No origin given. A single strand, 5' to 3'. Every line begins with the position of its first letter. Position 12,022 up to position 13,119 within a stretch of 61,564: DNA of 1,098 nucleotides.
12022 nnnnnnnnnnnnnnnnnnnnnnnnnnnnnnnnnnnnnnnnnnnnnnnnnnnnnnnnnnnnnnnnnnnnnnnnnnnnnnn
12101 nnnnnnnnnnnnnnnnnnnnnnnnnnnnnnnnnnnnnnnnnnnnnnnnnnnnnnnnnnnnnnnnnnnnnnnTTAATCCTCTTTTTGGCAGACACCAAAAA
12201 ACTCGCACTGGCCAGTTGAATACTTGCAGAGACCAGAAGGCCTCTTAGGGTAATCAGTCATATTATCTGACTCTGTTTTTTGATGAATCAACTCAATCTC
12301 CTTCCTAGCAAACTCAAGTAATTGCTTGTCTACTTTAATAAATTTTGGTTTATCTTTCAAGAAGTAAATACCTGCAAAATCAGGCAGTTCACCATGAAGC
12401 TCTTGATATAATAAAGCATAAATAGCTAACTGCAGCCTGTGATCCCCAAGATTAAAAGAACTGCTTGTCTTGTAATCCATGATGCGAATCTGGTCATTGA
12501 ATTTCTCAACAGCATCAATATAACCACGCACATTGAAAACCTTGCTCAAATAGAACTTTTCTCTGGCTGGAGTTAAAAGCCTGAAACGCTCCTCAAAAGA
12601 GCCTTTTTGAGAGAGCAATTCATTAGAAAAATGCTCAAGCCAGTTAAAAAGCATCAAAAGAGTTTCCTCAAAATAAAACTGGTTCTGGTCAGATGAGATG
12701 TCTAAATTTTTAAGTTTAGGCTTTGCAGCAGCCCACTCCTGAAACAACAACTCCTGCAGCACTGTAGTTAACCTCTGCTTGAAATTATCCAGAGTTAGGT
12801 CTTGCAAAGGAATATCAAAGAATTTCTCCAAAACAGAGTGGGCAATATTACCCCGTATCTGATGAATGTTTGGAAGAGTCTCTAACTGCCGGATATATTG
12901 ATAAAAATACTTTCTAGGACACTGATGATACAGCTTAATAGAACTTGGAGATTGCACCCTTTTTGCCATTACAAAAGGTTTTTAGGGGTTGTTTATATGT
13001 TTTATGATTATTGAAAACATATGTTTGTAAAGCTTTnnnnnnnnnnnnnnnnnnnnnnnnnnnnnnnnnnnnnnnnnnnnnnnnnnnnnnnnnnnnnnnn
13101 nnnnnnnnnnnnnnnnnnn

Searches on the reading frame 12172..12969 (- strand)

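Call 74: search_protein_families(library=pfam, proteins=[window:12172-12969:-], max_evalue=0.0001)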
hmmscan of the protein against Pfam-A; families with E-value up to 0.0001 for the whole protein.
window:12172-12969:- (265 aa): 3 families
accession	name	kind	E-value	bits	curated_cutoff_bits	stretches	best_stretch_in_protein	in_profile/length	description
PF12705.13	PDDEXK_1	-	2.3e-29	103.5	22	1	7-262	3-247/247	PD-(D/E)XK nuclease superfamily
PF01930.23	Cas_Cas4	-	6.9e-06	26.7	22.7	0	147-262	52-159/160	Domain of unknown function DUF83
PF08696.17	Dna2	-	2.6e-05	24.5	22.4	1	9-127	59-167/204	DNA replication factor Dna2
